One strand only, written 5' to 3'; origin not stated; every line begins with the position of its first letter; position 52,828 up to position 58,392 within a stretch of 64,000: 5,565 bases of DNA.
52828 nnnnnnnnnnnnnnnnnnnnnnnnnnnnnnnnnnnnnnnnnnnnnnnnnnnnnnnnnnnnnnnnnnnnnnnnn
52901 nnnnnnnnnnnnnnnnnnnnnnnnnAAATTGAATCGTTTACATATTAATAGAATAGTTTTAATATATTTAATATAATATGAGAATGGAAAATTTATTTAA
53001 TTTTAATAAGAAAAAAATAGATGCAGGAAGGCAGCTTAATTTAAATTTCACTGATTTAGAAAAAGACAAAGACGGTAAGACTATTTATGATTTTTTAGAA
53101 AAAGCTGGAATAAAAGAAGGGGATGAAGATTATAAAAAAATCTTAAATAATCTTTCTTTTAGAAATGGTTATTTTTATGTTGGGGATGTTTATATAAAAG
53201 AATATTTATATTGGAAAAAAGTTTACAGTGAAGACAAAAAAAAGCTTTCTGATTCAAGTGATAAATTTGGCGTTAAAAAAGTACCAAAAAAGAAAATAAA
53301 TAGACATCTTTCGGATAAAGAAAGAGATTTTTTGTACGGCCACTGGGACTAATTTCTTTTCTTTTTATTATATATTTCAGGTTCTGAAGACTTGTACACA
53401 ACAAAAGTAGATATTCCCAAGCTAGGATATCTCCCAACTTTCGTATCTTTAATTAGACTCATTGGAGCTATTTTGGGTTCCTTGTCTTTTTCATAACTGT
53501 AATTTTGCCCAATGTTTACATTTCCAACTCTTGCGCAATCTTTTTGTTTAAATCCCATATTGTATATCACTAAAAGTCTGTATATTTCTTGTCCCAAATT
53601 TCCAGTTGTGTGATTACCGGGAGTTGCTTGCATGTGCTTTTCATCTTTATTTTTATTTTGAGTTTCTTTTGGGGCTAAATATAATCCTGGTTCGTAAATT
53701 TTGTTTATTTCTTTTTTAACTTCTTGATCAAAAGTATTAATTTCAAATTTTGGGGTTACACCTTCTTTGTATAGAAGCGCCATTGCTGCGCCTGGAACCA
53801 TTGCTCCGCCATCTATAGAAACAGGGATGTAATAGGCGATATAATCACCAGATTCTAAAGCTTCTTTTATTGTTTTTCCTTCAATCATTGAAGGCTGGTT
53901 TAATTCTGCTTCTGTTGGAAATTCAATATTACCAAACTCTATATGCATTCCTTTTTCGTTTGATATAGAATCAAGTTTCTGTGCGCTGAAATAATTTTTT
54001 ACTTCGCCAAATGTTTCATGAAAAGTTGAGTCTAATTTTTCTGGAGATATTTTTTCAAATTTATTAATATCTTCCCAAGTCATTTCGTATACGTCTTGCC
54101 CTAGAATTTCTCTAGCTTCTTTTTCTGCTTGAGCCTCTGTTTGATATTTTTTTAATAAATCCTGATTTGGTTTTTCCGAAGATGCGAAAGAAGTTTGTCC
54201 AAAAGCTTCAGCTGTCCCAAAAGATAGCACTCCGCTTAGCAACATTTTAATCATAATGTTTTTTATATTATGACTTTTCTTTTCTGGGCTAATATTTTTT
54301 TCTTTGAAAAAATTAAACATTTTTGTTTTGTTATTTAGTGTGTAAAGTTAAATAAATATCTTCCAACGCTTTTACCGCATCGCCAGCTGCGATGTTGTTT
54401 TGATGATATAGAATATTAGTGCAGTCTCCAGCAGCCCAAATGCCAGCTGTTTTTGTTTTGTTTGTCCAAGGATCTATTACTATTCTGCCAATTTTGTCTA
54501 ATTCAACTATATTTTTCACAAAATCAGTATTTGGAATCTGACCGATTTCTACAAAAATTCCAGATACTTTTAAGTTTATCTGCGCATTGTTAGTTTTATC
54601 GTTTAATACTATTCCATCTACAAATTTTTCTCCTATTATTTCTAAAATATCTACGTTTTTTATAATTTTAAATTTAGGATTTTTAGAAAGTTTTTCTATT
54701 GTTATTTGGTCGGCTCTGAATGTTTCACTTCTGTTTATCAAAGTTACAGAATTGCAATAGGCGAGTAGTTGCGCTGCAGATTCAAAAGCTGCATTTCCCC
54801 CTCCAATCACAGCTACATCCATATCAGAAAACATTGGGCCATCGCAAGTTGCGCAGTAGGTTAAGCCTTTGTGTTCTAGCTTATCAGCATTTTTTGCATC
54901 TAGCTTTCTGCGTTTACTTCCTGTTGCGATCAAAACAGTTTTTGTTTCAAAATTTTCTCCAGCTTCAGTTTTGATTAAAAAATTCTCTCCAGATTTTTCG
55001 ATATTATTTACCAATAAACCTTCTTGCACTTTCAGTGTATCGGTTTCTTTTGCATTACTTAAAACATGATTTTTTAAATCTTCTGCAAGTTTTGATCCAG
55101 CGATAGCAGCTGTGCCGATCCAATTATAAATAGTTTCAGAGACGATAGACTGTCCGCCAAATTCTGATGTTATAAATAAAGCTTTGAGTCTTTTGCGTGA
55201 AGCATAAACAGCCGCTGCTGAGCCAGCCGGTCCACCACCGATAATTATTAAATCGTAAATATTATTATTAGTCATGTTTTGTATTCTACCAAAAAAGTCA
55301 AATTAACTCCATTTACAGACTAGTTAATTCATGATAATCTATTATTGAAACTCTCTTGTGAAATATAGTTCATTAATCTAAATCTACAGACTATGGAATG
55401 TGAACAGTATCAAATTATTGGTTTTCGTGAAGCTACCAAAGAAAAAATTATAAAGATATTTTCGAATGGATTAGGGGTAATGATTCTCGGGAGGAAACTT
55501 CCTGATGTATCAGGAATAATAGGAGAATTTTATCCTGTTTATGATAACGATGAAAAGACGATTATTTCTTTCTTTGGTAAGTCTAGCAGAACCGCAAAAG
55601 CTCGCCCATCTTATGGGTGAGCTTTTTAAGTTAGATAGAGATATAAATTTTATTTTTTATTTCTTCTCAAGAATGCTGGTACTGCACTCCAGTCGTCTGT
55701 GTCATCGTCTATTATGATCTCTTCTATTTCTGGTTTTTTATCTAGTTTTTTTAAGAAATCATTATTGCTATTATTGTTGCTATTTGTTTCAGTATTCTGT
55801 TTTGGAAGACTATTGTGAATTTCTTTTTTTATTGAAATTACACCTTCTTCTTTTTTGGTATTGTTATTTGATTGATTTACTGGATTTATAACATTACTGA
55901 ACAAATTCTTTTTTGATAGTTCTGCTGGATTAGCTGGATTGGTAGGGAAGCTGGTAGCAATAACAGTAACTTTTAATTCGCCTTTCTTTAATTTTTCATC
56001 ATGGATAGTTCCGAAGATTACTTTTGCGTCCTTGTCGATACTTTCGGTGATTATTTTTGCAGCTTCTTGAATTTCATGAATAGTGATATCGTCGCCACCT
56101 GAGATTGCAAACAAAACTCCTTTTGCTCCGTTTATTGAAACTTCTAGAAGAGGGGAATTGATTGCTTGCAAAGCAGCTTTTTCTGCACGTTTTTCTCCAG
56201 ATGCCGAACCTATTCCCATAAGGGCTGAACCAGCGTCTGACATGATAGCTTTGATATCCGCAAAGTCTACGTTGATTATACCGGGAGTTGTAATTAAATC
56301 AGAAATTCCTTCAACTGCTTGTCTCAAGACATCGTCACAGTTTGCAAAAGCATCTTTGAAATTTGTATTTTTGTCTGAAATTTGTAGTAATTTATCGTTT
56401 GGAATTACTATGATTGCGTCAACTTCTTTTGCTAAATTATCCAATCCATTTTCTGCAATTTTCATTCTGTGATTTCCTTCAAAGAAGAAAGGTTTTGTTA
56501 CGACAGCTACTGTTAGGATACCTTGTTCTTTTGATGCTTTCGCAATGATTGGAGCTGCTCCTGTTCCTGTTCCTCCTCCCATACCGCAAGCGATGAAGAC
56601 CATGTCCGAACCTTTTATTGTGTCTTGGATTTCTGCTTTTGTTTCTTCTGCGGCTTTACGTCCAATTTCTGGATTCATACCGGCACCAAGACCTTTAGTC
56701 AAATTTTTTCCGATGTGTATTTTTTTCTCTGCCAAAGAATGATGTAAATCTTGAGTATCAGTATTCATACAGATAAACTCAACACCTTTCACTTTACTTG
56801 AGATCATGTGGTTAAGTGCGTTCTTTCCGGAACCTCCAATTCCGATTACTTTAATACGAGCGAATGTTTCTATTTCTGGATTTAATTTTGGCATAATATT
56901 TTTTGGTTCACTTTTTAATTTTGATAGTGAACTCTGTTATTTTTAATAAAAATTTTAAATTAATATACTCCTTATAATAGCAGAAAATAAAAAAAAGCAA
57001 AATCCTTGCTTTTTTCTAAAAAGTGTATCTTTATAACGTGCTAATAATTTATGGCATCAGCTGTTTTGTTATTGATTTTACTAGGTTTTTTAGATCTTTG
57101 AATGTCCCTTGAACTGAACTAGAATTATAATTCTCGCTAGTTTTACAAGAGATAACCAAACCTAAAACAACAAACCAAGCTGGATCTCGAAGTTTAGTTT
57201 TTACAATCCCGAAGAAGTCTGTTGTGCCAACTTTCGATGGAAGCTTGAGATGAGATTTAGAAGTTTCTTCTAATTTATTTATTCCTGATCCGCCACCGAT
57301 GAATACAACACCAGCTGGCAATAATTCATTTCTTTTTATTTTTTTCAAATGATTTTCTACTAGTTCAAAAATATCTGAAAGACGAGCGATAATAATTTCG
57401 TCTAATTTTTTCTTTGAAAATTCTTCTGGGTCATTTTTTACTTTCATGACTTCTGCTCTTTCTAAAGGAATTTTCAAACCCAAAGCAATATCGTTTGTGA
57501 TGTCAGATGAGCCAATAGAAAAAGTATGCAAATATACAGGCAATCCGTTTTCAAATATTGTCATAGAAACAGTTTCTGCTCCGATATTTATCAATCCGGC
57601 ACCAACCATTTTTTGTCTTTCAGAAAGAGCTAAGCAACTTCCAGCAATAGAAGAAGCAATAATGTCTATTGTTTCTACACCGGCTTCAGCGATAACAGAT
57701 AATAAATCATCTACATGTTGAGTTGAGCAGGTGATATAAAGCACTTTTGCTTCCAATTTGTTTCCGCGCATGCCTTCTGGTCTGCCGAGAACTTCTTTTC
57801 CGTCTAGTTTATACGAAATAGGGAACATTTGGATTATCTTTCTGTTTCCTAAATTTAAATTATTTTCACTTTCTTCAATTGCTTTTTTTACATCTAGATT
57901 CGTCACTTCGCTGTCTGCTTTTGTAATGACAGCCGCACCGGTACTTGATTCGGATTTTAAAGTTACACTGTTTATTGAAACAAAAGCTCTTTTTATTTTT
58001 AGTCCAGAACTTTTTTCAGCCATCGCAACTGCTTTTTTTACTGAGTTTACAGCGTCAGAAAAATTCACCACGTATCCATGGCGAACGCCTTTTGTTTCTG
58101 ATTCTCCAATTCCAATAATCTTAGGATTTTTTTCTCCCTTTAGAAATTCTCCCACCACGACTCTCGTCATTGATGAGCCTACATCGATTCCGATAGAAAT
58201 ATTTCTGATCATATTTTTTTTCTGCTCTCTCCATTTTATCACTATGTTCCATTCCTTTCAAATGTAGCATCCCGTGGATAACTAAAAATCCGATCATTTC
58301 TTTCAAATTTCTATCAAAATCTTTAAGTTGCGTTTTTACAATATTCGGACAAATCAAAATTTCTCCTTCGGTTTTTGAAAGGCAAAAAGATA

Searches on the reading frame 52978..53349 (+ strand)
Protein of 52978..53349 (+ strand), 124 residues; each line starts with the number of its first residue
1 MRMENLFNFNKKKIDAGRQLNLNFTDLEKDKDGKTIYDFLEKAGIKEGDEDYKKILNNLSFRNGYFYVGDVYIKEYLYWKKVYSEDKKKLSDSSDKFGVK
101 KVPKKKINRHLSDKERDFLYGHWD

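Call 66: search_protein_families(library=pfam, proteins=[window:52978-53349:+], max_evalue=0.01)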
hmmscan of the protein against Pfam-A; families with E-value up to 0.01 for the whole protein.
window:52978-53349:+ (124 aa): 1 family
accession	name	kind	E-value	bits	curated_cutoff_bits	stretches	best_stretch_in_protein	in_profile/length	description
PF14732.11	UAE_UbL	-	0.0032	18.4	30.8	1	19-66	21-66/89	Ubiquitin/SUMO-activating enzyme ubiquitin-like domain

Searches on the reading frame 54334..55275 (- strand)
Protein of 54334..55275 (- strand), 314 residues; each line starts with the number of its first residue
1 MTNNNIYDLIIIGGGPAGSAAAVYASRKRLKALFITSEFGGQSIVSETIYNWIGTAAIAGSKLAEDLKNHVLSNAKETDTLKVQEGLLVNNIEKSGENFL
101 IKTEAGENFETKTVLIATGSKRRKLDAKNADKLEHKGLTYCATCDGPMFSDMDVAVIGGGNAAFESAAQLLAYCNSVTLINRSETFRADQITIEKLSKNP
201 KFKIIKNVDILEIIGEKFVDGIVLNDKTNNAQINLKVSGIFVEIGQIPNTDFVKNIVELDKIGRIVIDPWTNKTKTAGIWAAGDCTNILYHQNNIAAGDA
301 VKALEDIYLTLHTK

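Call 10: search_protein_families(library=pfam, proteins=[window:54334-55275:-], max_evalue=0.001)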
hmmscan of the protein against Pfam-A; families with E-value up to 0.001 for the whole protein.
window:54334-55275:- (314 aa): 10 families
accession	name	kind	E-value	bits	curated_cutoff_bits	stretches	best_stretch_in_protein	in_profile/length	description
PF07992.20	Pyr_redox_2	-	1.5e-39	136.6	26.1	1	7-288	1-281/291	Pyridine nucleotide-disulphide oxidoreductase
PF13738.12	Pyr_redox_3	-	2.3e-23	83.3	30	1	10-283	1-305/305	Pyridine nucleotide-disulphide oxidoreductase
PF01134.28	GIDA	-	3.8e-09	36.5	22.1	0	8-38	1-31/391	Glucose inhibited division protein A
PF00070.33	Pyr_redox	-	4.6e-09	37.1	22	1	154-225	2-80/82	Pyridine nucleotide-disulphide oxidoreductase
PF03486.20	HI0933_like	-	1.9e-08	34.5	50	0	8-35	2-29/244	HI0933-like protein Rossmann domain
PF00890.30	FAD_binding_2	-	5.2e-07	29.6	20.4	1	8-80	1-73/414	FAD binding domain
PF12831.13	FAD_oxidored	-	1.3e-06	28.4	27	1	8-42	1-37/416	FAD dependent oxidoreductase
PF05834.18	Lycopene_cycl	-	5.2e-05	22.9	23.4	0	8-35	1-30/380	Lycopene cyclase protein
PF01266.30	DAO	-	8.2e-05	22.7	27.9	0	8-38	1-31/353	FAD dependent oxidoreductase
PF13241.12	NAD_binding_7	-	0.00053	21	22.1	0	150-195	6-52/104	Putative NAD(P)-binding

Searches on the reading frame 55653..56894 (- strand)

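Call 10: search_protein_families(library=pfam, proteins=[window:55653-56894:-], max_evalue=0.001)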
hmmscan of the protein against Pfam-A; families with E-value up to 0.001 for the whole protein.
window:55653-56894:- (414 aa): 2 families
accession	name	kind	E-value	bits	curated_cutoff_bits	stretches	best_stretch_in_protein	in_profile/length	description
PF00091.31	Tubulin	-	1.5e-49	169.3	33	1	13-173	1-189/190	Tubulin/FtsZ family, GTPase domain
PF12327.13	FtsZ_C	-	4.1e-32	110.8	27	1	222-316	1-94/95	FtsZ family, C-terminal domain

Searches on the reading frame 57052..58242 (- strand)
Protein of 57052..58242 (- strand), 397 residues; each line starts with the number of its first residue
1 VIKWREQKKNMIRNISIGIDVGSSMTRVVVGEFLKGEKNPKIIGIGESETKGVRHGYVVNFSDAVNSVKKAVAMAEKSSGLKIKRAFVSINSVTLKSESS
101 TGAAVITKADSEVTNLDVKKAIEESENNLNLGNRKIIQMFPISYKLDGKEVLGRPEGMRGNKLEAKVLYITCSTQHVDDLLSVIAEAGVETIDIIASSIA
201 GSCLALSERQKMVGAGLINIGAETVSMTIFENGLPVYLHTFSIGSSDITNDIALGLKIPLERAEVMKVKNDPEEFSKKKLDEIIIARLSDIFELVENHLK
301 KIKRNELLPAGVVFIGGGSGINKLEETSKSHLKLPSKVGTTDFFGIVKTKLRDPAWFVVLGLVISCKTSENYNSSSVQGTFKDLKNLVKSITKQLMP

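Call 10: search_protein_families(library=pfam, proteins=[window:57052-58242:-], max_evalue=0.001)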
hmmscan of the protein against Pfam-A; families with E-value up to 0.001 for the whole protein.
window:57052-58242:- (397 aa): 3 families
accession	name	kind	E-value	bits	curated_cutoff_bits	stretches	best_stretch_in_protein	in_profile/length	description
PF14450.12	FtsA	-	2.5e-21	76.8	31.8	1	217-361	2-127/127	Cell division protein FtsA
PF02491.25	SHS2_FTSA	-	5.6e-13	49.5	25.4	1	95-171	4-79/79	SHS2 domain inserted in FTSA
PF11104.14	PilM_2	-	1.8e-09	37.4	27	1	161-338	122-304/340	Type IV pilus assembly protein PilM;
